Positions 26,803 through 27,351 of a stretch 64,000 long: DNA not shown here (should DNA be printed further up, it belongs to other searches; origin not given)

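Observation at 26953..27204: dusB-coupled stand-alone Fis-like gene that looks like a severed NtrC tail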

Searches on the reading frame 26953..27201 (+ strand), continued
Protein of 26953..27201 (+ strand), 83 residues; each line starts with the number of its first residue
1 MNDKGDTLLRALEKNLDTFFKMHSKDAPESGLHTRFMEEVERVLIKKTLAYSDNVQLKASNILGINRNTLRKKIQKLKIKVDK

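Call 37: search_solved_structures(query=A1, max_evalue=0.001, show_alignments=2)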
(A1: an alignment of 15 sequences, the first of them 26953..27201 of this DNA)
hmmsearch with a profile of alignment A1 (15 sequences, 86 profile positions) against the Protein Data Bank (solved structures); distinct sequences matched with E-value up to 0.001: 12.
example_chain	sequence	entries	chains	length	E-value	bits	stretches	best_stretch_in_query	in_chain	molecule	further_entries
6m10_A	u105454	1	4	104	8.9e-21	77.2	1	8-82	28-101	Putative Fis-like DNA-binding protein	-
1ety_A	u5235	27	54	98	3.8e-19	72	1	7-84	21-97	FACTOR FOR INVERSION STIMULATION | FACTOR FOR INVERSION STIMULATION (FIS) | DNA-binding protein fis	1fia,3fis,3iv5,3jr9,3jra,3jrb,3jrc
1etk_A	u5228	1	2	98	5.3e-19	71.5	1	7-84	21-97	FACTOR FOR INVERSION STIMULATION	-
1f36_A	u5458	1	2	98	5.5e-19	71.5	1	7-84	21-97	FIS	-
1fip_A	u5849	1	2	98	7.7e-19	71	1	7-84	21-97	FACTOR FOR INVERSION STIMULATION (FIS)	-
1etv_A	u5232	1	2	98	9.2e-19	70.8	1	7-84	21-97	FACTOR FOR INVERSION STIMULATION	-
1etq_A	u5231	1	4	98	1.5e-18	70.1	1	7-84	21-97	FACTOR FOR INVERSION STIMULATION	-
1etw_A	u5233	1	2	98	1.6e-18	70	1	7-84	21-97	FACTOR FOR INVERSION STIMULATION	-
1eto_A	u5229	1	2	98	2.3e-18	69.5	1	7-84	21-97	FACTOR FOR INVERSION STIMULATION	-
1etx_A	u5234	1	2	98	8.7e-18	67.6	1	7-84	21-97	FACTOR FOR INVERSION STIMULATION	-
4fis_A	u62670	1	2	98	1.1e-17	67.3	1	7-84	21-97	FACTOR FOR INVERSION STIMULATION (FIS)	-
4l5e_A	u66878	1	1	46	2e-05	28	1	40-84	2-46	Transcriptional regulator (NtrC family)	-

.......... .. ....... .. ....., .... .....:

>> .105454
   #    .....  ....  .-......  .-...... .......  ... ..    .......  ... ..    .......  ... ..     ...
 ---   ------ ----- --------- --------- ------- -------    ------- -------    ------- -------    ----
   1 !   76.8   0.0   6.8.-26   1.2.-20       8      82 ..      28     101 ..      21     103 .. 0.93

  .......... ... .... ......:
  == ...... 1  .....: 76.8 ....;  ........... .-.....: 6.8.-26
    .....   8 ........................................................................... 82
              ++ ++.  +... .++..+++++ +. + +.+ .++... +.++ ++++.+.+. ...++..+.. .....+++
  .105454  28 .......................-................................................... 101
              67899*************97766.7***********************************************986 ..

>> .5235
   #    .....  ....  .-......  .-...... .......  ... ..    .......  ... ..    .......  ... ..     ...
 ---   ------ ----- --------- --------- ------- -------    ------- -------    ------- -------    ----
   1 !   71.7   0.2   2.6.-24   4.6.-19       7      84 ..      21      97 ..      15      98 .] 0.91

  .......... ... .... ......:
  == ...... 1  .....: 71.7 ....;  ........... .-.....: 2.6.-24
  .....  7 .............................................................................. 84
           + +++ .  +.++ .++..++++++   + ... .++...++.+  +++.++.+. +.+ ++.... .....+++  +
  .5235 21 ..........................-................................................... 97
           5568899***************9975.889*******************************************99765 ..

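Call 38: fold_search(model_id=the predicted structure, library=pdb)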
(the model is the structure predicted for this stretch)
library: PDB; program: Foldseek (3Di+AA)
matches with E <= 10: 333; with E <= 0.001: 0
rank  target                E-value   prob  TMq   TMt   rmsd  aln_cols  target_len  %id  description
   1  1fip_A                2.0e-03  1.00  0.59  0.66   3.3        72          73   30  THE STRUCTURE OF FIS MUTANT PRO61ALA ILLUSTRATES THAT THE KINK WITHIN THE LONG ALPHA-HELIX IS NOT DUE TO THE PRESENCE  (released 1995-02-14)
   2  6p0s_A                3.6e-03  1.00  0.59  0.59   3.2        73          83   29  Crystal structure of ternary DNA complex "FX2" containing E. coli Fis and phage lambda Xis (released 2019-06-19)
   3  3iv5_B                4.0e-03  1.00  0.58  0.51   3.3        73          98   29  Crystal structure of Fis bound to 27 bp optimal binding sequence F1 (released 2010-04-28)
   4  1ety_B                5.2e-03  1.00  0.61  0.64   3.2        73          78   30  THE CRYSTAL STRUCTURE OF E. COLI WILD-TYPE FIS (released 2000-10-11)
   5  1eto_B                5.2e-03  1.00  0.59  0.53   3.4        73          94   29  THE CRYSTAL STRUCTURE OF E. COLI FIS MUTANT R71L (released 2000-10-11)
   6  1etv_B                5.6e-03  1.00  0.70  0.73   1.9        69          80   29  THE CRYSTAL STRUCTURE OF E. COLI FIS MUTANT G72A (released 2000-10-11)
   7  6p0t_A                6.3e-03  1.00  0.60  0.58   3.2        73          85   29  Crystal structure of ternary DNA complex "FX(1-2)-1Xis" containing E. coli Fis and phage lambda Xis (released 2019-06-19)
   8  1etq_D                6.3e-03  1.00  0.54  0.55   3.4        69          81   30  THE CRYSTAL STRUCTURE OF E. COLI FIS MUTANT R71Y (released 2000-10-11)
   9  1eto_A                6.7e-03  1.00  0.58  0.56   3.4        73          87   29  THE CRYSTAL STRUCTURE OF E. COLI FIS MUTANT R71L (released 2000-10-11)
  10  6p0s_B                6.7e-03  1.00  0.53  0.54   3.6        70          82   31  Crystal structure of ternary DNA complex "FX2" containing E. coli Fis and phage lambda Xis (released 2019-06-19)
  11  3fis_A                7.2e-03  1.00  0.61  0.68   3.2        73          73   29  THE MOLECULAR STRUCTURE OF WILD-TYPE AND A MUTANT FIS PROTEIN: RELATIONSHIP BETWEEN MUTATIONAL CHANGES AND RECOMBINATI (released 1993-10-31)
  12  1etk_B                7.2e-03  1.00  0.61  0.63   3.2        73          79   32  THE CRYSTAL STRUCTURE OF E. COLI FIS MUTANT Q68A (released 2000-10-11)
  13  1ety_A                8.6e-03  1.00  0.71  0.79   1.8        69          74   29  THE CRYSTAL STRUCTURE OF E. COLI WILD-TYPE FIS (released 2000-10-11)
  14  1etk_A                8.6e-03  1.00  0.71  0.77   1.8        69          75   30  THE CRYSTAL STRUCTURE OF E. COLI FIS MUTANT Q68A (released 2000-10-11)
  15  1etw_A                9.2e-03  1.00  0.60  0.64   3.1        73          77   30  THE CRYSTAL STRUCTURE OF E. COLI FIS MUTANT G72D (released 2000-10-11)
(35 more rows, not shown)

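Call 39: find_encoding_contigs(protein=window:26953-27201:+, flank=3000, max_places=4)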
Protein window:26953-27201:+ (83 aa): no gene with exactly this product is on record in the collection.

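Call 42: find_encoding_contigs(protein=P0001, flank=4000, max_places=3)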
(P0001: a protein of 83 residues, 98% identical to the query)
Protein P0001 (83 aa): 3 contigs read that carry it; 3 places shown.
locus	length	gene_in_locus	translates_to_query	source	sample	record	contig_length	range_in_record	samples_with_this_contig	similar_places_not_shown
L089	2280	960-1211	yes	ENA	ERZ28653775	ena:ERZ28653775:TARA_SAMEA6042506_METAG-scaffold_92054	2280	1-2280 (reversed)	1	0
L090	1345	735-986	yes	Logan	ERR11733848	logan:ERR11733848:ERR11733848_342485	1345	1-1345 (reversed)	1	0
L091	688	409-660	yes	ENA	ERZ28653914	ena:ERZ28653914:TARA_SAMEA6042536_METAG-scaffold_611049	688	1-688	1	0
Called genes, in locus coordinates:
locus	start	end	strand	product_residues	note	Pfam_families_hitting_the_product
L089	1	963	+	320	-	?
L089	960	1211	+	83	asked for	PF02954:HTH_8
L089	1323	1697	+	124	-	PF01710:HTH_Tnp_IS630, PF13518:HTH_28 (weak)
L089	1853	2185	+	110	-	PF13358:DDE_3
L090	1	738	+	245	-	?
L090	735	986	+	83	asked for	PF02954:HTH_8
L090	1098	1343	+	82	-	?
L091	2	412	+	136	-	?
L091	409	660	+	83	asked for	PF02954:HTH_8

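Call 43: find_encoding_contigs(protein=P0002, flank=4000, max_places=3)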
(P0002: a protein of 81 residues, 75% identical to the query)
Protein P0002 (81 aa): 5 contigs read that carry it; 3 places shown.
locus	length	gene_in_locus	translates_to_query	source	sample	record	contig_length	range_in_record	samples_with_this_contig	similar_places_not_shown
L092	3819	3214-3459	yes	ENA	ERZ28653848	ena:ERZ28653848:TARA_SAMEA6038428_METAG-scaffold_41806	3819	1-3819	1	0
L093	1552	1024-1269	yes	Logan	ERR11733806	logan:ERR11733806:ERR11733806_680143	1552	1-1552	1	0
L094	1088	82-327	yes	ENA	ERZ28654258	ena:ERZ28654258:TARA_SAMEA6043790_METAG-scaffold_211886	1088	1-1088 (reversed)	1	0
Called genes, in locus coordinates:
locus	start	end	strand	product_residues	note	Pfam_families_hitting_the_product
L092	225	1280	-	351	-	PF01594:AI-2E_transport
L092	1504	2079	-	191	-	PF02622:DUF179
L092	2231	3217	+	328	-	PF01207:Dus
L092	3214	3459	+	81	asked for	PF02954:HTH_8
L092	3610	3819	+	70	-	?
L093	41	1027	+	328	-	PF01207:Dus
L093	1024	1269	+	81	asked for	PF02954:HTH_8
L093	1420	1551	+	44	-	?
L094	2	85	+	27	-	?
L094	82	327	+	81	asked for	PF02954:HTH_8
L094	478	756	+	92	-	-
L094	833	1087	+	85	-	?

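Call 45: search_protein_families(library=pfam, proteins=[L032:5149-6210:+, L021:5203-6252:+, L006:6001-6423:+, P0201, P0214, L035:5887-6219:+, L076:6001-6237:+, L003:8580-10205:+, P0032], max_evalue=0.01)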
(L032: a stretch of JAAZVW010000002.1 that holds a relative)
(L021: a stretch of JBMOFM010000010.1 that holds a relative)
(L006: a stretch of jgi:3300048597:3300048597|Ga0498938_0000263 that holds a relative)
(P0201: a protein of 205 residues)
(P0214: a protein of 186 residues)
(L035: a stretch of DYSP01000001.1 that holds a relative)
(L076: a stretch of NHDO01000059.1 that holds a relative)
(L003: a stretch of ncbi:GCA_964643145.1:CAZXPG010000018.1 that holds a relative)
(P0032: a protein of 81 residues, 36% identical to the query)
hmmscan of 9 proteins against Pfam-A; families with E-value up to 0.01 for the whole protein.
L032:5149-6210:+ (354 aa): 5 families
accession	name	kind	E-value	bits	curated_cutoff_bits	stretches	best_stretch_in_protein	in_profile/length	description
PF00158.32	Sigma54_activat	-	9e-22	78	20.2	1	32-145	3-124/168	Sigma-54 interaction domain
PF25601.1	AAA_lid_14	-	2.9e-20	72.3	27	1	193-268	1-77/87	AAA+ ATPase lid domain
PF02954.25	HTH_8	-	3.6e-14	52.6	22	1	307-345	3-41/42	Bacterial regulatory protein, Fis family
PF14532.12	Sigma54_activ_2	-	1.8e-10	41.6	25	1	32-143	2-98/138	Sigma-54 interaction domain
PF07728.20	AAA_5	-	0.00026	21.4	22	1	54-150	2-102/139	AAA domain (dynein-related subfamily)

L021:5203-6252:+ (350 aa): 5 families
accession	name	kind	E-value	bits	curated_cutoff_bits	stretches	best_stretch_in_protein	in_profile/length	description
PF00158.32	Sigma54_activat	-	1e-20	74.5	20.2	1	15-169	2-164/168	Sigma-54 interaction domain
PF14532.12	Sigma54_activ_2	-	7e-19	68.9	25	1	15-177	1-138/138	Sigma-54 interaction domain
PF02954.25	HTH_8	-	1.7e-11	44.1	22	1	303-341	4-42/42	Bacterial regulatory protein, Fis family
PF25601.1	AAA_lid_14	-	2.2e-11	43.8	27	1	178-259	1-74/87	AAA+ ATPase lid domain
PF07728.20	AAA_5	-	0.00061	20.2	22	1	37-133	1-96/139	AAA domain (dynein-related subfamily)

L006:6001-6423:+ (141 aa): 1 family
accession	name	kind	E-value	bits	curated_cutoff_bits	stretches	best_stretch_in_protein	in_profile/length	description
PF02954.25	HTH_8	-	2.1e-11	43.8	22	1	88-125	3-40/42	Bacterial regulatory protein, Fis family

P0201 (205 aa): 6 families
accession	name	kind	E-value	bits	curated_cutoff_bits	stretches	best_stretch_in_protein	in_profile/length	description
PF02954.25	HTH_8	-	4e-21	74.9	22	2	58-95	5-42/42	Bacterial regulatory protein, Fis family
PF13556.12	HTH_30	-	1.3e-07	31.8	27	0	169-192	11-34/59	PucR C-terminal helix-turn-helix domain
PF18024.7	HTH_50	-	0.00021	21.3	27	0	51-97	4-49/50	Helix-turn-helix domain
PF07453.19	NUMOD1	-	0.00035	21.2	22.8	0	175-189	21-35/37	NUMOD1 domain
PF06322.17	Phage_NinH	-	0.001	19.3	29.8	0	69-95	14-40/60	Phage NinH protein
PF09048.16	Cro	-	0.0025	18.2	32.7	0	73-93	14-34/59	Cro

P0214 (186 aa): 5 families
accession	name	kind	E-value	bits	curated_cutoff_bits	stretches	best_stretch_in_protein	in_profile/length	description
PF02954.25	HTH_8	-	3.1e-17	62.5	22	2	143-183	2-42/42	Bacterial regulatory protein, Fis family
PF13518.12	HTH_28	-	2e-05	25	25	0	160-183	13-36/52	Helix-turn-helix domain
PF20432.4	Xre-like-HTH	-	0.00099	19.8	25.8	0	161-182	25-47/63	Antitoxin Xre-like helix-turn-helix domain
PF13551.12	HTH_29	-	0.001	19.5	28.1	0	161-184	14-37/64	Winged helix-turn helix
PF13384.12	HTH_23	-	0.0051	17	24.6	0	162-183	20-41/50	Homeodomain-like domain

L035:5887-6219:+ (111 aa): 1 family
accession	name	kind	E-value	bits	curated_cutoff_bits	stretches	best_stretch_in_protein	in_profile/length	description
PF02954.25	HTH_8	-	3.9e-13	49.3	22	1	65-102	3-40/42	Bacterial regulatory protein, Fis family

L076:6001-6237:+ (79 aa): 3 families
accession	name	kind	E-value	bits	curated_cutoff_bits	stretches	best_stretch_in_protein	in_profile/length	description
PF02954.25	HTH_8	-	6.7e-18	64.6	22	1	36-76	2-42/42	Bacterial regulatory protein, Fis family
PF13556.12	HTH_30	-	8.5e-05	22.7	27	1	44-75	5-35/59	PucR C-terminal helix-turn-helix domain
PF06322.17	Phage_NinH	-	0.0044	17.3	29.8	0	48-74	12-38/60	Phage NinH protein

L003:8580-10205:+ (542 aa): 0 families

P0032 (81 aa): 3 families
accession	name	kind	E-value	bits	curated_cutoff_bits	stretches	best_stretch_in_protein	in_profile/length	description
PF02954.25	HTH_8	-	3.5e-13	49.5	22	1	37-77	2-42/42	Bacterial regulatory protein, Fis family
PF13556.12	HTH_30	-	0.00012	22.2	27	1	51-77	10-36/59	PucR C-terminal helix-turn-helix domain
PF06322.17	Phage_NinH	-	0.00082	19.7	29.8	0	49-75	12-38/60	Phage NinH protein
